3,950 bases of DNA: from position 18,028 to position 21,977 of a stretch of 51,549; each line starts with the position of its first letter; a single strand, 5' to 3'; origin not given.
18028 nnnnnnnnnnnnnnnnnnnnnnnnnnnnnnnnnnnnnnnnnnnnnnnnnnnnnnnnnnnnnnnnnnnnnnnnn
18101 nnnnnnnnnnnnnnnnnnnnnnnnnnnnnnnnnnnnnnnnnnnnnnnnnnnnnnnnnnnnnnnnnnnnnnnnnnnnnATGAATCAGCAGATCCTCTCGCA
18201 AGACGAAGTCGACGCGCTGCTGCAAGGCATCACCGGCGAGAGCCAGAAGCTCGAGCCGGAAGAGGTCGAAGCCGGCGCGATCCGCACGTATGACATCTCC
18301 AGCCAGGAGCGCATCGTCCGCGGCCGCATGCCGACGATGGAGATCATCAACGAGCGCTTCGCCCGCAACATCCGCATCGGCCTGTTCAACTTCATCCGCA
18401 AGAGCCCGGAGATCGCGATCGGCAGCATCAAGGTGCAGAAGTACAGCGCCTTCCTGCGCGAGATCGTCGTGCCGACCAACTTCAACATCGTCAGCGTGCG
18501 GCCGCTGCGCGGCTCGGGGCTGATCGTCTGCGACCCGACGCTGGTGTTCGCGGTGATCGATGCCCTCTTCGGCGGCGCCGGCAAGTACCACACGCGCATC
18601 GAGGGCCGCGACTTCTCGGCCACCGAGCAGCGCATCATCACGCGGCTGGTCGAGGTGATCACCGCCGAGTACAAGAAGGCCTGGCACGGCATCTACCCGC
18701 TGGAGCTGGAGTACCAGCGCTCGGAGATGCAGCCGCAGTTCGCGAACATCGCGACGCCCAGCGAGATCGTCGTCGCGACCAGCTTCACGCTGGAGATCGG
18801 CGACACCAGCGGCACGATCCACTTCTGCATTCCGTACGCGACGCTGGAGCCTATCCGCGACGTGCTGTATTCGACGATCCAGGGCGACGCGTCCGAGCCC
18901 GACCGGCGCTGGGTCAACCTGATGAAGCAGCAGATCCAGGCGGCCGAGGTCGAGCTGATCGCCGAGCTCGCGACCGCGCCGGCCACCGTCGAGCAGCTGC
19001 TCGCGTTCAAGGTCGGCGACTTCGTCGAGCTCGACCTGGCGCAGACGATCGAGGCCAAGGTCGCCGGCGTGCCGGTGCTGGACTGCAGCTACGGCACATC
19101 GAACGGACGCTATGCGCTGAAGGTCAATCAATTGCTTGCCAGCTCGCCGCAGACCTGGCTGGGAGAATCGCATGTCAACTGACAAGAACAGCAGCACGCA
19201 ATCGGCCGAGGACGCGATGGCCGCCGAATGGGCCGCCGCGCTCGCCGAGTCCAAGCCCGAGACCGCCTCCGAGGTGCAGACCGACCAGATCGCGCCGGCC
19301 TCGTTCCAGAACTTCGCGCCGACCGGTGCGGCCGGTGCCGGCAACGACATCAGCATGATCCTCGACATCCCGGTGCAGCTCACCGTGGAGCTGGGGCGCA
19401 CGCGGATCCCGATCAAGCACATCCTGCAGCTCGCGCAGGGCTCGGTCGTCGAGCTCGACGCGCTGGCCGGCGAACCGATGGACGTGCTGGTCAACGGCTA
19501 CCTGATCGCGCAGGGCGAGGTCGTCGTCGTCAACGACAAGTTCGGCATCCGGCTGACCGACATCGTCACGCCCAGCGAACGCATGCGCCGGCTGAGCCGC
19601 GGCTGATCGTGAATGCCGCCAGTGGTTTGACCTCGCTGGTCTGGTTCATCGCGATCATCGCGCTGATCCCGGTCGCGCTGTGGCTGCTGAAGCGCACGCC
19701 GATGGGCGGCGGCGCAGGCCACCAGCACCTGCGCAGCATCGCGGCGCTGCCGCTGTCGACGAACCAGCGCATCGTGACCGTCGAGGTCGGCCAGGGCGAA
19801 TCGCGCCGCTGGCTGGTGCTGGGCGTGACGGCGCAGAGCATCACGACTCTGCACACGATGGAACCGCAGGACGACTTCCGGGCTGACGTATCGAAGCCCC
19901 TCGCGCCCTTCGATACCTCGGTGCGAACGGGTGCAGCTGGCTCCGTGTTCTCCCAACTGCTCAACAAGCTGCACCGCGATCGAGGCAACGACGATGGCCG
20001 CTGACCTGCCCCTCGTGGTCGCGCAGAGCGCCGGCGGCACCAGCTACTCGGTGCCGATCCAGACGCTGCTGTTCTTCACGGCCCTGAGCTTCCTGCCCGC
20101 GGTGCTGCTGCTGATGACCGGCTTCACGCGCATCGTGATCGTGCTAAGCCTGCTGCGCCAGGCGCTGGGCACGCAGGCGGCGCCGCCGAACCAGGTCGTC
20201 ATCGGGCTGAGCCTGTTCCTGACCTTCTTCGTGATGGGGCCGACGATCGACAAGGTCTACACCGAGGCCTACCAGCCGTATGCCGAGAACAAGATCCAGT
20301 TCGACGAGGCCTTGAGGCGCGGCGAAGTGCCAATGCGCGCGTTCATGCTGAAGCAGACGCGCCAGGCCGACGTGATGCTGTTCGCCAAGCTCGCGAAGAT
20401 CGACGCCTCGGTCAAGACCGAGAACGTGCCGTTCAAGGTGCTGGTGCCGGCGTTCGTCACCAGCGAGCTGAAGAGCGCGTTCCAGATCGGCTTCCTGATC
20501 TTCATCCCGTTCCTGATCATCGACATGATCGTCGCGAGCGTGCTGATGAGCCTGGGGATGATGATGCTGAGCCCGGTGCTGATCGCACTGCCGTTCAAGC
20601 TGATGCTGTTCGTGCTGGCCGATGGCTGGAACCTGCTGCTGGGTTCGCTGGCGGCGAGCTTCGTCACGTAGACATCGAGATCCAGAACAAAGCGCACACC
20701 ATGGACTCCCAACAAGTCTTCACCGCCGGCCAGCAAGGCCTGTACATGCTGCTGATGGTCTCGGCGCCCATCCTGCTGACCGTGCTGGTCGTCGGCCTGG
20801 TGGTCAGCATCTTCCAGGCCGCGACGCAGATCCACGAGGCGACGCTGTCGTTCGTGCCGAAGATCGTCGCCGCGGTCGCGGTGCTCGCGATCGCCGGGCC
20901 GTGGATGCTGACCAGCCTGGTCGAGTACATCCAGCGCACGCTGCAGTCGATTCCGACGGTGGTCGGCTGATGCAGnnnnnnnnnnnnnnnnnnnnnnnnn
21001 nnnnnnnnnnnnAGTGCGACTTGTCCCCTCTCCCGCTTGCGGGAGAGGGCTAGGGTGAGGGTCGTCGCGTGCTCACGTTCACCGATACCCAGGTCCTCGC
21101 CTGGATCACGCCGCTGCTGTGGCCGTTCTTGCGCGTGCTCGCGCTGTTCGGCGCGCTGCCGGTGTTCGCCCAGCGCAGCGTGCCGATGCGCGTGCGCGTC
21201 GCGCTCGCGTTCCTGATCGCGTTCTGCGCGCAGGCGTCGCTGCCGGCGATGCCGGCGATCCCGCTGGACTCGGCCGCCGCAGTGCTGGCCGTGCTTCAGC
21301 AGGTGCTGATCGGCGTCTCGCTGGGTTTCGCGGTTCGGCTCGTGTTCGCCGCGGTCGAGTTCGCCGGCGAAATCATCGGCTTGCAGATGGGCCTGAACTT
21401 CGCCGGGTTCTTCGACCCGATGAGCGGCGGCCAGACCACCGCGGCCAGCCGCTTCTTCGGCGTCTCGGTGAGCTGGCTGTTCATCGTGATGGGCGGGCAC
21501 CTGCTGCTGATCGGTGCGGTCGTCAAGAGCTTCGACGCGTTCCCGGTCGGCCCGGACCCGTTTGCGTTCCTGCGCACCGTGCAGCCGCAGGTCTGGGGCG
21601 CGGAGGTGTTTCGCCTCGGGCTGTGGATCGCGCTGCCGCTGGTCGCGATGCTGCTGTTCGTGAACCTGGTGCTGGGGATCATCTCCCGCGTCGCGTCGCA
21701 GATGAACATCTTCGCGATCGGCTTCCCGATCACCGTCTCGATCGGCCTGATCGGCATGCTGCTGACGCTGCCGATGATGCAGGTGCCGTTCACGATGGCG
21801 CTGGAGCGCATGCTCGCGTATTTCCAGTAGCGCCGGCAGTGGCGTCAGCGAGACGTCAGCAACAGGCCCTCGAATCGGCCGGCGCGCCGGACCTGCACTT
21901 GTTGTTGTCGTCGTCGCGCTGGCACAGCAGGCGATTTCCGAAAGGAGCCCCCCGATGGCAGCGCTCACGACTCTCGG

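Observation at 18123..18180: Conserved two-hairpin intercistronic leader shared by fliM and an unrelated ABC permease gene, with compensatory base changes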

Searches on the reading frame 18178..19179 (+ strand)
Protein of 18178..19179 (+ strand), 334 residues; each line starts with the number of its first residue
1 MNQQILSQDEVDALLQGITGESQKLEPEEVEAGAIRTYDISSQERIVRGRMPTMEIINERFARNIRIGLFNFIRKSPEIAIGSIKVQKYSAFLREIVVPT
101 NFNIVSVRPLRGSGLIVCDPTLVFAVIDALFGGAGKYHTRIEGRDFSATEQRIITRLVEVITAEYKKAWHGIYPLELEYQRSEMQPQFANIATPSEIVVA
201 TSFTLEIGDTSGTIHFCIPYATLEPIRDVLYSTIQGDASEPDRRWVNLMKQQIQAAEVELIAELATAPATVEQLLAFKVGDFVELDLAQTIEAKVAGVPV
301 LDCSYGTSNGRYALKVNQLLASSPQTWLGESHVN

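Call 11: find_encoding_contigs(protein=window:18178-19179:+, flank=10000, max_places=6)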
Protein window:18178-19179:+ (334 aa): no gene with exactly this product is on record in the collection.

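Call 19: find_related_loci(query=window:18178-19179:+, collection=metagenome_contigs, flank=2000)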
Query window:18178-19179:+ (334 aa) in metagenome_contigs; peptide patterns used: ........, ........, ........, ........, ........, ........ (x = any residue, [..] = any of these).
600 stretches matched a pattern (row limit reached: there are more); 397 encode a relative of the query (tblastn E <= 1e-3); the best 80 are kept; 80 distinct loci.
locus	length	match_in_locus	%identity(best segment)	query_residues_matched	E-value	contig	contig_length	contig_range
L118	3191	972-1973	95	1-334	0e+0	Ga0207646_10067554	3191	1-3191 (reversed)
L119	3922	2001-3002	95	1-334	0e+0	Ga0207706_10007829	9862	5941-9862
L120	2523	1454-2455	95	1-334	0e+0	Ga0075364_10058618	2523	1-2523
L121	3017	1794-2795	94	1-334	0e+0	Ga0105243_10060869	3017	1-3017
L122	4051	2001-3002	87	1-334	0e+0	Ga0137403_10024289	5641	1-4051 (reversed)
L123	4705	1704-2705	88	1-334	0e+0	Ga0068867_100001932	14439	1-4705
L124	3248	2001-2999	87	1-333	0e+0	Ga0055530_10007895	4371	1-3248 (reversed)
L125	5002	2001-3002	87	1-334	0e+0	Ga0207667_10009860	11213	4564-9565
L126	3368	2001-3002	87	1-334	0e+0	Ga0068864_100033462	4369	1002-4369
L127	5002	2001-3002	86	1-334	0e+0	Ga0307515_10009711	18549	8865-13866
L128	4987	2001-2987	88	1-329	0e+0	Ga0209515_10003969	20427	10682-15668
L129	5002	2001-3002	86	1-334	0e+0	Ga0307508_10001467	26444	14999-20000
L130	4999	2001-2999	86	1-333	0e+0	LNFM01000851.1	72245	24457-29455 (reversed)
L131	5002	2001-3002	87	1-334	0e+0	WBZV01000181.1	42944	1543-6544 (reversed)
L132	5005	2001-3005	87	1-334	0e+0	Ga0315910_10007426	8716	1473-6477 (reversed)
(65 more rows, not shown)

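Call 48: search_protein_families(library=pfam, proteins=[window:18178-19179:+], max_evalue=0.00001)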
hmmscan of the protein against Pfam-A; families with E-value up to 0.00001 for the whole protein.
window:18178-19179:+ (334 aa): 2 families
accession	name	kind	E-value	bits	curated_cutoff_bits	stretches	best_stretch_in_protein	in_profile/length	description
PF02154.20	FliM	-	2.3e-69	233.6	27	1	38-230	1-192/192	Flagellar motor switch protein FliM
PF01052.25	FliMN_C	-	1.6e-16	60.4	23.8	1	251-319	1-71/73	Type III flagellar switch regulator (C-ring) FliN C-term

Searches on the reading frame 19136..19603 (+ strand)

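Call 55: search_protein_families(library=pfam, proteins=[window:19136-19603:+], max_evalue=0.00001)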
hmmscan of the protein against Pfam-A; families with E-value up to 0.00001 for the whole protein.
window:19136-19603:+ (156 aa): 1 family
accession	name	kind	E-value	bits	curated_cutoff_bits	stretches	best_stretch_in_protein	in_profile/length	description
PF01052.25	FliMN_C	-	8.6e-26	90.1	23.8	1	75-144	3-72/73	Type III flagellar switch regulator (C-ring) FliN C-term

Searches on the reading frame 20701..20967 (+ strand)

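Call 55: search_protein_families(library=pfam, proteins=[window:20701-20967:+], max_evalue=0.00001)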
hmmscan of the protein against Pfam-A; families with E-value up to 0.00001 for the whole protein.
window:20701-20967:+ (89 aa): 1 family
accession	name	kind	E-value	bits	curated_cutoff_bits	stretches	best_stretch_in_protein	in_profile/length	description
PF01313.24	Bac_export_3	-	9.7e-30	102.8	25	1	6-77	2-73/74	Bacterial export proteins, family 3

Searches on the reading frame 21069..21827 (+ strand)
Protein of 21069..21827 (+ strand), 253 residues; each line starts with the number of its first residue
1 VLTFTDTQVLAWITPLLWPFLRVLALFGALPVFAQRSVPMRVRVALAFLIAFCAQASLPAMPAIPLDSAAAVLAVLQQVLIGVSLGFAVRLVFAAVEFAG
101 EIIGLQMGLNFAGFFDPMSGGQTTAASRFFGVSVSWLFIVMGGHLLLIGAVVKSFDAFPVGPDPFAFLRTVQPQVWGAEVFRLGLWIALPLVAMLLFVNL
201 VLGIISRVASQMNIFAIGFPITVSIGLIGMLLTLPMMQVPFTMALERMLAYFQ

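Call 55: search_protein_families(library=pfam, proteins=[window:21069-21827:+], max_evalue=0.00001)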
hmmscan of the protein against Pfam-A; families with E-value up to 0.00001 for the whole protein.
window:21069-21827:+ (253 aa): 1 family
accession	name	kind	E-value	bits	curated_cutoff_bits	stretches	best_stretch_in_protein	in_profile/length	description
PF01311.25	Bac_export_1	-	3.7e-66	223.4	27.8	1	15-247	3-229/230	Bacterial export proteins, family 1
